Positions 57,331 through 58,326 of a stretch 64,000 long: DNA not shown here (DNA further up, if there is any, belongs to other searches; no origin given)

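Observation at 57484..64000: Transaldolase-family gene plus HddA/LmbP-like GHMP kinase, SDRs and a UGDH-family protein inside the Wza/Wzc locus: candidate higher-carbon (heptose/octose) nucleotide-sugar branch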

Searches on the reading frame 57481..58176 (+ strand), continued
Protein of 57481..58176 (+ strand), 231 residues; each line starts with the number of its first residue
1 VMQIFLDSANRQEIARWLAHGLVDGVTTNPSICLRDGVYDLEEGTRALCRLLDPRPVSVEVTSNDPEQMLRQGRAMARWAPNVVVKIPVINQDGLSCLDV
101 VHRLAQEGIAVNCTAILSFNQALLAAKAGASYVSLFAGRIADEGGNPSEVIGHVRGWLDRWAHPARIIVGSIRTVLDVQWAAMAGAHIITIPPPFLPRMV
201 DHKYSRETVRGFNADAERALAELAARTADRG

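Call 56: find_encoding_contigs(protein=P0020, flank=10000, max_places=1)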
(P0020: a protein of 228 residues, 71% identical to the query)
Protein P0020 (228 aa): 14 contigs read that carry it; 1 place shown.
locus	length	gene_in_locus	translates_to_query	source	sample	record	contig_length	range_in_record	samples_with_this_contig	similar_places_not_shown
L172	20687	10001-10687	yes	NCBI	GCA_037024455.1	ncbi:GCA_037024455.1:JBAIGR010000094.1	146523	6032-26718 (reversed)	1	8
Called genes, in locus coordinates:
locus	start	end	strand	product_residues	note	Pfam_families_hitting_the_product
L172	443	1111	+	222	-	PF00072:Response_reg, PF13384:HTH_23 (faint), PF00196:GerE, PF04545:Sigma70_r4 (faint), PF08281:Sigma70_r4_2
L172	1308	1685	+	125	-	-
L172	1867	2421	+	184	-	PF02357:NusG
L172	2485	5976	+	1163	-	PF02563:Poly_export, PF10531:SLBB, PF22461:SLBB_2 (weak), PF10531:SLBB (weak), PF22461:SLBB_2 (weak), PF10531:SLBB (weak)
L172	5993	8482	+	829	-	PF14378:PAP2_3 (weak), PF01569:PAP2, PF14052:Caps_assemb_Wzi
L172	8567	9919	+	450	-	PF02706:Wzz, PF13807:GNVR (weak)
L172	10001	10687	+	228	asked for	PF00923:TAL_FSA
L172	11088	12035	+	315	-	PF20706:GT4-conflict, PF00534:Glycos_transf_1, PF13692:Glyco_trans_1_4, PF13524:Glyco_trans_1_2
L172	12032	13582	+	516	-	-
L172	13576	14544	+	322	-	PF02475:TRM5-TYW2_MTfase, PF05050:Methyltransf_21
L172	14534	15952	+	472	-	PF04932:Wzy_C (weak)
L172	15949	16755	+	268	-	PF13578:Methyltransf_24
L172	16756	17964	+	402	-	PF13506:Glyco_transf_21, PF00535:Glycos_transf_2, PF13641:Glyco_tranf_2_3, PF13632:Glyco_trans_2_3 (weak)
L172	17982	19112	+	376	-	PF01073:3Beta_HSD, PF01370:Epimerase, PF02719:Polysacc_synt_2, PF05368:NmrA, PF13460:NAD_binding_10, PF16363:GDP_Man_Dehyd, PF07993:NAD_binding_4, PF01370:Epimerase, +1 more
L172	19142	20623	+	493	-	PF13727:CoA_binding_3 (weak), PF02397:Bac_transf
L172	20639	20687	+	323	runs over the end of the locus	PF01073:3Beta_HSD, PF01370:Epimerase, PF02719:Polysacc_synt_2, PF04321:RmlD_sub_bind, PF05368:NmrA (faint), PF13460:NAD_binding_10, PF16363:GDP_Man_Dehyd, PF07993:NAD_binding_4 (weak)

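Call 57: find_encoding_contigs(protein=P0047, flank=10000, max_places=1)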
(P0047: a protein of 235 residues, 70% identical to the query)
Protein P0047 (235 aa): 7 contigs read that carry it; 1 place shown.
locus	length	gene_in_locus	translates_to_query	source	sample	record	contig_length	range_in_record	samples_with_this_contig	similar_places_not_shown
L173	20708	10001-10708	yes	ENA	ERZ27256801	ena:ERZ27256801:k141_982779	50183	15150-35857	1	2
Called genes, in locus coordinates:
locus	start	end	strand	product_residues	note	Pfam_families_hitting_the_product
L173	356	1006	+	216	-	PF00072:Response_reg (weak), PF00196:GerE, PF08281:Sigma70_r4_2 (weak)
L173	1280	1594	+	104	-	-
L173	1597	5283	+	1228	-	PF02563:Poly_export, PF10531:SLBB, PF22461:SLBB_2, PF10531:SLBB, PF22461:SLBB_2 (weak), PF10531:SLBB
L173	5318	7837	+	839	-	PF01569:PAP2, PF14052:Caps_assemb_Wzi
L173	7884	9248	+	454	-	PF13807:GNVR (weak)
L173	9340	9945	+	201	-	PF02357:NusG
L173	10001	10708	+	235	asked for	PF00923:TAL_FSA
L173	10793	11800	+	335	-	PF01073:3Beta_HSD (weak), PF01370:Epimerase, PF02719:Polysacc_synt_2 (faint), PF07993:NAD_binding_4 (faint), PF16363:GDP_Man_Dehyd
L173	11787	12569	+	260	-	PF03808:Glyco_tran_WecG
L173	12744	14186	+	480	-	PF13727:CoA_binding_3, PF02397:Bac_transf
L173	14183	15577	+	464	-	-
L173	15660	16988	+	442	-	PF04932:Wzy_C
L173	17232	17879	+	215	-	PF08241:Methyltransf_11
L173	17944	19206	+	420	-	PF13692:Glyco_trans_1_4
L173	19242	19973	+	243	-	PF01209:Ubie_methyltran, PF01135:PCMT (weak), PF02353:CMAS (weak), PF13489:Methyltransf_23, PF13847:Methyltransf_31, PF08241:Methyltransf_11, PF08242:Methyltransf_12, PF13649:Methyltransf_25, +2 more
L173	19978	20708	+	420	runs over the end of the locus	PF13439:Glyco_transf_4 (weak), PF13579:Glyco_trans_4_4 (weak), PF20706:GT4-conflict (weak), PF00534:Glycos_transf_1, PF13692:Glyco_trans_1_4, PF13524:Glyco_trans_1_2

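Call 67: search_solved_structures(query=L001:18400-19038:+, show_alignments=1)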
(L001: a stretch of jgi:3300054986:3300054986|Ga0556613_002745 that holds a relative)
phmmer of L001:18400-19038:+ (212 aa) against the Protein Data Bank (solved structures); distinct sequences matched with E-value up to 0.001: 7.
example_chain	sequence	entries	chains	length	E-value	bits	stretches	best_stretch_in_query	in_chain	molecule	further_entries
3l8h_A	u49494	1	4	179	6.2e-26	94.4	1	10-147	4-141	Putative haloacid dehalogenase-like hydrolase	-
4pnh_A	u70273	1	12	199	2.1e-24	89.5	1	1-145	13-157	D,D-heptose 1,7-bisphosphate phosphatase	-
3l8e_A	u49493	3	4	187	1.2e-16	64.1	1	10-162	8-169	D,D-heptose 1,7-bisphosphate phosphatase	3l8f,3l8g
2gmw_A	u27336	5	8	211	1.6e-16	63.7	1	10-163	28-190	D,D-heptose 1,7-bisphosphate phosphatase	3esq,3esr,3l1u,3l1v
2o2x_A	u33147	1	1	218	8.9e-16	61.3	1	31-146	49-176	hypothetical protein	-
2fpr_A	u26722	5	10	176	5.9e-11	45.5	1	11-144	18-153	Histidine biosynthesis bifunctional protein hisB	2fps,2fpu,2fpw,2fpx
2ybd_A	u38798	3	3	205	0.0005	22.9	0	104-154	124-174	HYDROLASE, HALOACID DEHALOGENASE-LIKE FAMILY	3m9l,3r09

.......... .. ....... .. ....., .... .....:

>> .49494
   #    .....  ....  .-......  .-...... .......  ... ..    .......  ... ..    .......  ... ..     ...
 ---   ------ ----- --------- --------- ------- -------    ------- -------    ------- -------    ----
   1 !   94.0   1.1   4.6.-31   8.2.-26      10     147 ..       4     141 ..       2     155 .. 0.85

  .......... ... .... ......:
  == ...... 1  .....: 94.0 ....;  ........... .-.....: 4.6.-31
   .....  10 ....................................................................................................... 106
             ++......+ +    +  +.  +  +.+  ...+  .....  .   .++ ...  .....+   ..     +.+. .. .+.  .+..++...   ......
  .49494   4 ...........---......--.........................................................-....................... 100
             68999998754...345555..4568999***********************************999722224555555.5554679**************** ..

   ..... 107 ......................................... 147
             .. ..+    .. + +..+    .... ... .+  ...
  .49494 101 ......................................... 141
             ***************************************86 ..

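Call 72: search_protein_families(library=ncbifam, proteins=[L013:11994-12863:-, L014:2965-3741:+], max_evalue=1e-8)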
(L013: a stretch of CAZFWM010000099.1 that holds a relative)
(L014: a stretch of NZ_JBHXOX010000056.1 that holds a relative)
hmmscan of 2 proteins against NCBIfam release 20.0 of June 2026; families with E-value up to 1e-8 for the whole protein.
L013:11994-12863:- (289 aa): 12 families
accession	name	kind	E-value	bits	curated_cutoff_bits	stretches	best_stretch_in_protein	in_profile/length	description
NF045761.1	NAMPUrTaseMurU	equivalog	2.4e-28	99.6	250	1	50-275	1-222/226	N-acetylmuramate alpha-1-phosphate uridylyltransferase MurU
NF052502.1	man1P_GTase_Rv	exception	1.7e-27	96.3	440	1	51-271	2-221/352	mannose-1-phosphate guanylyltransferase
TIGR03992.1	Arch_glmU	subfamily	9e-25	87.4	292.1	1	50-234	1-176/393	bifunctional sugar-1-phosphate nucleotidylyltransferase/acetyltransferase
NF049965.1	GlMnHpPGnyltfHddC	equivalog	6.9e-19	68.4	300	1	50-276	1-217/221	D-glycero-D-manno-heptose 1-phosphate guanosyltransferase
NF041313.1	UDPGP_AglF_Halo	equivalog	1.6e-18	67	400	1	50-179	1-128/234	UTP--glucose-1-phosphate uridylyltransferase AglF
TIGR01208.1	rmlA_long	equivalog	3.9e-15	55.6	320.25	1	53-182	3-133/353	glucose-1-phosphate thymidylyltransferase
TIGR02623.1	G1P_cyt_trans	equivalog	5.5e-14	52.2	300.25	0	50-113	1-64/255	glucose-1-phosphate cytidylyltransferase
NF045697.1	MurNAcPUrMurU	equivalog_domain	8.8e-13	48.2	370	1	53-279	1-227/229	N-acetylmuramate alpha-1-phosphate uridylyltransferase MurU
NF010935.0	PRK14355.1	equivalog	2.9e-10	39.4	718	1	49-162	3-111/459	bifunctional UDP-N-acetylglucosamine diphosphorylase/glucosamine-1-phosphate N-acetyltransferase GlmU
NF041173.1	Sug_nt_acttase_Thmprot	equivalog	6e-10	38.6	600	1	50-175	1-122/405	bifunctional sugar-1-phosphate nucleotidylyltransferase/acetyltransferase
TIGR01173.1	glmU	equivalog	3.3e-09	36.1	366.85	1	50-176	1-119/452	bifunctional UDP-N-acetylglucosamine diphosphorylase/glucosamine-1-phosphate N-acetyltransferase GlmU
TIGR01207.1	rmlA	equivalog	3.8e-09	36.1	360.65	1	53-127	3-78/286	glucose-1-phosphate thymidylyltransferase RfbA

L014:2965-3741:+ (258 aa): 3 families
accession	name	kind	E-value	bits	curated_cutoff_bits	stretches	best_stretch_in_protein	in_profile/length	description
NF052502.1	man1P_GTase_Rv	exception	1e-11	44.3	440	1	3-150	2-132/352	mannose-1-phosphate guanylyltransferase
TIGR03992.1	Arch_glmU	subfamily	2.2e-10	40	292.1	1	3-165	2-142/393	bifunctional sugar-1-phosphate nucleotidylyltransferase/acetyltransferase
NF049965.1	GlMnHpPGnyltfHddC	equivalog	7.7e-09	35.5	300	0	3-55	2-54/221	D-glycero-D-manno-heptose 1-phosphate guanosyltransferase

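Call 80: find_homologous_proteins(query=L014:7291-8607:+, max_evalue=1e-20)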
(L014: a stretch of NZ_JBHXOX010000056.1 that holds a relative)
Query L014:7291-8607:+ (438 aa): 181 proteins with E <= 1e-20 among 8000 candidates; the best 120 are listed.
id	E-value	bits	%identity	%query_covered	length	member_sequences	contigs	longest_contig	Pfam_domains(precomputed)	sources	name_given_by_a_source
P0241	1.2e-262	889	93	99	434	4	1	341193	PF00984.25,PF03721.21,PF03720.23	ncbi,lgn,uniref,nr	ncbi:UDP binding domain-containing protein [Streptomyces sp. LaPpAH-108]|uniref:UDP binding domain-c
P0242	3.2e-246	835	83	99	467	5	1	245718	PF00984.25,PF03721.21,PF03720.23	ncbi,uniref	ncbi:UDP binding domain-containing protein [Streptomyces sp. NPDC127072]|uniref:UDP binding domain-c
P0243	1.1e-243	827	87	99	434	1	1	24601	PF00984.25,PF03721.21,PF03720.23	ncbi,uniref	ncbi:UDP binding domain-containing protein [Streptomyces sp. NPDC005574]|uniref:UDP binding domain-c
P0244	3.0e-211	720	78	99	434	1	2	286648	PF00984.25,PF03721.21,PF03720.23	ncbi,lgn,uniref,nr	ncbi:hypothetical protein C3492_10630 [Streptomyces sp. Ru62]|uniref:UDP binding domain-containing p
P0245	1.3e-191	655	71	99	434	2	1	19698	PF00984.25,PF03720.23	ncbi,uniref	ncbi:UDP binding domain-containing protein [Streptomyces sp. NPDC006743]|uniref:UDP binding domain-c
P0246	3.7e-188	644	71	99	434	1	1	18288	PF00984.25,PF03721.21,PF03720.23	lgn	-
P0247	5.6e-187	640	72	99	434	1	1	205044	PF00984.25,PF03721.21,PF03720.23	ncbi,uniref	ncbi:UDP binding domain-containing protein [Streptomyces sp. NPDC028722]|uniref:UDP binding domain-c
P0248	5.4e-175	601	67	99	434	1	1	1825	PF00984.25,PF03721.21,PF03720.23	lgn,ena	-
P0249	2.9e-159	549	63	99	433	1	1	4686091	PF00984.25,PF03721.21,PF03720.23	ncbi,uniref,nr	ncbi:UDPglucose 6-dehydrogenase [Allocatelliglobosispora scoriae]|uniref:UDPglucose 6-dehydrogenase 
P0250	9.6e-148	511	60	99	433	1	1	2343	PF00984.25,PF03720.23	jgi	jgi:UDPglucose 6-dehydrogenase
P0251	6.7e-141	488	60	99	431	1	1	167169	PF00984.25,PF03721.21,PF03720.23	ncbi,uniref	ncbi:UDP binding domain-containing protein [Streptomyces sp. NPDC048751]|uniref:UDP binding domain-c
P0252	1.1e-139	484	58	99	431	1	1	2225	PF00984.25,PF03721.21,PF03720.23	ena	-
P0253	2.3e-137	477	57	99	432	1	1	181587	PF00984.25,PF03720.23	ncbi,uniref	ncbi:UDP binding domain-containing protein [Streptomyces sp. NPDC056161]|uniref:UDP binding domain-c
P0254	3.3e-137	476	57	99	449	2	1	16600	PF00984.25,PF03721.21,PF03720.23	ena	-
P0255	1.1e-134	468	56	99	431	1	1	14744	PF00984.25,PF03721.21,PF03720.23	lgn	-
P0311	3.9e-54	202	41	82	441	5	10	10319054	PF00984.25,PF03721.21,PF03720.23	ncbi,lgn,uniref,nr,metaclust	ncbi:LmbL [Streptomyces lincolnensis]|uniref:LmbL n=1 Tax=Streptomyces lincolnensis TaxID=1915 RepID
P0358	1.1e-40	158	36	82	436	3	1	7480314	PF00984.25,PF03721.21,PF03720.23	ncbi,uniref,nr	ncbi:UDP-glucose dehydrogenase family protein [Luteitalea pratensis]|uniref:UDP-glucose dehydrogenas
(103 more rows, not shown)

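Call 81: find_encoding_contigs(protein=P0311, flank=10000, max_places=1)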
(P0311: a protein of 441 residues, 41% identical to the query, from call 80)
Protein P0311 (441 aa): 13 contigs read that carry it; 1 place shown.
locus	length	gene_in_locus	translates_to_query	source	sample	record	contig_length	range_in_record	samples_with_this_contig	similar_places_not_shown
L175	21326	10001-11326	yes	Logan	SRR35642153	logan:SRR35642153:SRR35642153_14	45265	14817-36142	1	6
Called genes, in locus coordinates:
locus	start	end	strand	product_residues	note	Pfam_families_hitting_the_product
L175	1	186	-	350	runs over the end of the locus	PF08242:Methyltransf_12 (faint), PF06325:PrmA (weak), PF00891:Methyltransf_2 (weak), PF05175:MTS (weak), PF12147:Methyltransf_20 (weak), PF13649:Methyltransf_25, PF13847:Methyltransf_31, PF08241:Methyltransf_11 (weak)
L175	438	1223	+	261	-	PF11716:MDMPI_N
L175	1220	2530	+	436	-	PF00534:Glycos_transf_1, PF13692:Glyco_trans_1_4 (faint), PF13524:Glyco_trans_1_2 (weak)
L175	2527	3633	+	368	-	PF19289:PmbA_TldD_3rd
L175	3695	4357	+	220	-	PF00923:TAL_FSA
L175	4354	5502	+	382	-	PF01041:DegT_DnrJ_EryC1, PF00155:Aminotran_1_2, PF01212:Beta_elim_lyase (faint)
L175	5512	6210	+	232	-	PF00483:NTP_transferase, PF12804:NTP_transf_3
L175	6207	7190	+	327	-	PF00288:GHMP_kinases_N, PF08544:GHMP_kinases_C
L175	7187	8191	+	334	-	PF01408:GFO_IDH_MocA, PF03807:F420_oxidored (weak), PF02894:GFO_IDH_MocA_C, PF22725:GFO_IDH_MocA_C3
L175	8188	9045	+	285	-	PF13580:SIS_2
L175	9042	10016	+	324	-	PF01073:3Beta_HSD, PF01370:Epimerase, PF02719:Polysacc_synt_2 (faint), PF04321:RmlD_sub_bind, PF07993:NAD_binding_4, PF13460:NAD_binding_10, PF16363:GDP_Man_Dehyd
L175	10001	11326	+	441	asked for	PF03721:UDPG_MGDP_dh_N, PF00984:UDPG_MGDP_dh, PF03720:UDPG_MGDP_dh_C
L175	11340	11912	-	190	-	PF13419:HAD_2 (faint), PF00702:Hydrolase, PF13242:Hydrolase_like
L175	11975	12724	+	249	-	PF13489:Methyltransf_23 (weak), PF13649:Methyltransf_25, PF13847:Methyltransf_31 (faint), PF08241:Methyltransf_11, PF08242:Methyltransf_12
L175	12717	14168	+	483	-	PF01523:PmbA_TldD_1st (faint), PF19289:PmbA_TldD_3rd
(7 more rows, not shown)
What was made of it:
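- Its order is TAL-DegT-NTase-GHMP-GFO-SIS-extSDR-UGDH-HAD (calls 80, 81).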

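Call 82: find_encoding_contigs(protein=P0358, flank=10000, max_places=1)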
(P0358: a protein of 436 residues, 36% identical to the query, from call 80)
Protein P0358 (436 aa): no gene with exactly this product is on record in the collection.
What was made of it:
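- Tried and rejected: It could not be located (call 82).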

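Call 94: search_protein_representatives(protein=window:57484-58176:+)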
Query: 230 residues. Proteins with E-value up to 0.001 (for the whole library): 5176; up to 1e-10: 2465; up to 1e-30: 127. The best 150 are listed.
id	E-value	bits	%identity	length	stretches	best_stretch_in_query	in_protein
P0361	4.9e-85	301.2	62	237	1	1-222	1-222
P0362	1.4e-80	286.6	59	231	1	1-222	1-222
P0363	1.3e-71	257.4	53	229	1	1-220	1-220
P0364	8.3e-67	241.6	67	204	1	1-162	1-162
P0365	1.1e-65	237.9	69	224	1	63-224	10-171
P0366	5.6e-62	225.8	63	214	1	1-167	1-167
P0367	1.4e-56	208.2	46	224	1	1-216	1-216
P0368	4.1e-56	206.6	60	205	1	1-162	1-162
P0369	7.5e-55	202.5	48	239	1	2-215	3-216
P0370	4.7e-51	190.1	48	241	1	1-223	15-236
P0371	5.0e-49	183.5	44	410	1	3-218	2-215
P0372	1.1e-48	182.3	58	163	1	68-223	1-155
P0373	1.4e-48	182.0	44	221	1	2-217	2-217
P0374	2.9e-48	181.0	69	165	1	100-222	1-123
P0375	3.5e-48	180.7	68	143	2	128-223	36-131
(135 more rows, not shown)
